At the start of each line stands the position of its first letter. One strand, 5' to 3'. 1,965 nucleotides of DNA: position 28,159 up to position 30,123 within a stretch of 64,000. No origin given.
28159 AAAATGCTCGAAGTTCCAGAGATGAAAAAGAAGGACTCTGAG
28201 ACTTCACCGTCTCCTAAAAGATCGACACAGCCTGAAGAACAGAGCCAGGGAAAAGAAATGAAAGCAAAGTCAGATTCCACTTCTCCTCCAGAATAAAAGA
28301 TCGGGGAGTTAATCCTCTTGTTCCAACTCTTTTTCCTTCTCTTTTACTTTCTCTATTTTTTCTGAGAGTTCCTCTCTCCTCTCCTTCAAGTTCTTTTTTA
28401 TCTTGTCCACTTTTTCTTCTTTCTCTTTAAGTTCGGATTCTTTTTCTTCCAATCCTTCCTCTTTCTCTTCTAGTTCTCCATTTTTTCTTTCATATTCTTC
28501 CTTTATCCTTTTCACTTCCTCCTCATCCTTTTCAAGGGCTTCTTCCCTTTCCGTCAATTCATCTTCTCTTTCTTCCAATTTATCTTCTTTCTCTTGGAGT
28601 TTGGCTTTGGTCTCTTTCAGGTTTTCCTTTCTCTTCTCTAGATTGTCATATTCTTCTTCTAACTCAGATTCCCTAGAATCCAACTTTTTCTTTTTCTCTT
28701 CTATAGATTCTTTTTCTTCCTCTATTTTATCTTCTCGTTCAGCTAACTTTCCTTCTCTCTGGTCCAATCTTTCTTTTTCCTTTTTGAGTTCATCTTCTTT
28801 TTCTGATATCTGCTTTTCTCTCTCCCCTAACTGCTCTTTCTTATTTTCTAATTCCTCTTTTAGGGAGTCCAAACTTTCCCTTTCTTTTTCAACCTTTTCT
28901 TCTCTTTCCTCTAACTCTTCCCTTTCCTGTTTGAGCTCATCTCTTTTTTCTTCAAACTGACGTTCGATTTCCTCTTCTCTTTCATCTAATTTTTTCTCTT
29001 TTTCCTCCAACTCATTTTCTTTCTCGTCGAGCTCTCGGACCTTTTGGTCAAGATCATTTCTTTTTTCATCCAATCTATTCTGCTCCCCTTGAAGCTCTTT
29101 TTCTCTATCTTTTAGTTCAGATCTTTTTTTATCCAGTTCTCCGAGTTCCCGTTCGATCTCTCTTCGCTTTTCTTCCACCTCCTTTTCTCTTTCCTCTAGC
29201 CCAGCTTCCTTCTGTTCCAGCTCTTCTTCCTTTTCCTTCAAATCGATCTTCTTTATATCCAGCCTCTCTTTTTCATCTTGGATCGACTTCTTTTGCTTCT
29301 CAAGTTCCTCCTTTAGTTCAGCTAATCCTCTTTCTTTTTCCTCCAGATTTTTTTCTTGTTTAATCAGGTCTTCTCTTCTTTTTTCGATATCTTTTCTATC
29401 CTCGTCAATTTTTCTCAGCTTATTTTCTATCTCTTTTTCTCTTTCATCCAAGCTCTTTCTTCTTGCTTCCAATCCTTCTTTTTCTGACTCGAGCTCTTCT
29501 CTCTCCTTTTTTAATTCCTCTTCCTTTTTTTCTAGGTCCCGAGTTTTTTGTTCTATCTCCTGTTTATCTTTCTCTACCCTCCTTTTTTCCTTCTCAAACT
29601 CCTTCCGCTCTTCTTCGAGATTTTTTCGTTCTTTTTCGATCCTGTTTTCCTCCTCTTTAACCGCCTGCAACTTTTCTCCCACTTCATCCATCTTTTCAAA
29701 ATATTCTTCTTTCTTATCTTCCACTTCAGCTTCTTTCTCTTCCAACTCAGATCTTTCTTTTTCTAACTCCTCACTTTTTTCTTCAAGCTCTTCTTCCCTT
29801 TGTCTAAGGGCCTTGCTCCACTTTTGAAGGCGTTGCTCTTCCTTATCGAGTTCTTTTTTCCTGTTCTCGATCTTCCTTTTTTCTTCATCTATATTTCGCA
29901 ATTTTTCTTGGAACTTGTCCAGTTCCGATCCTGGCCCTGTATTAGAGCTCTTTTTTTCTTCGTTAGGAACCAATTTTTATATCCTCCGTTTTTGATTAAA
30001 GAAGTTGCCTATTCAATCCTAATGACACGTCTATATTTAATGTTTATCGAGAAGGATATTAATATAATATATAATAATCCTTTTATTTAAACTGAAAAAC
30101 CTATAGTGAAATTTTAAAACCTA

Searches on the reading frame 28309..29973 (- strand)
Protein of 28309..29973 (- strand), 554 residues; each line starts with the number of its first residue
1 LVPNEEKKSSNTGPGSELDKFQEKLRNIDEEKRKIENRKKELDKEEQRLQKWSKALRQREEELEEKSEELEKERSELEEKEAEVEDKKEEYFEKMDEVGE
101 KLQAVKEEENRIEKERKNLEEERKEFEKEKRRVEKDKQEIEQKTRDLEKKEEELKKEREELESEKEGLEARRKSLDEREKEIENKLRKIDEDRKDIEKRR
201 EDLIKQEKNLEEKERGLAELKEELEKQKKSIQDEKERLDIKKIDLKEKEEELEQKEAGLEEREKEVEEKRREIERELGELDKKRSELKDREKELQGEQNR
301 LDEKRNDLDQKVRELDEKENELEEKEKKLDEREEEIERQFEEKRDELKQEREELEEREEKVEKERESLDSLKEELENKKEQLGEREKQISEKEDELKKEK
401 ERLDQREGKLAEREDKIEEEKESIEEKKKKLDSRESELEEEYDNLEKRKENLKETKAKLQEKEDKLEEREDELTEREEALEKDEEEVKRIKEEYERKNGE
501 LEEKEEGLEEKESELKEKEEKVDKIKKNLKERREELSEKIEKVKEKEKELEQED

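Call 65: search_protein_families(library=pfam, proteins=[window:28309-29973:-], max_evalue=0.00001)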
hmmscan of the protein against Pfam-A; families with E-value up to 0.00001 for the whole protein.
window:28309-29973:- (554 aa): 2 families
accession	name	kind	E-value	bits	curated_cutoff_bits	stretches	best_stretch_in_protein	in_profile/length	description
PF12072.13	RNase_Y_N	-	4.6e-09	36.4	32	0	285-356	71-142/201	RNase Y N-terminal region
PF21007.2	FBF1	-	7.2e-08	31.9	45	0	20-130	335-445/524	Fas-binding factor 1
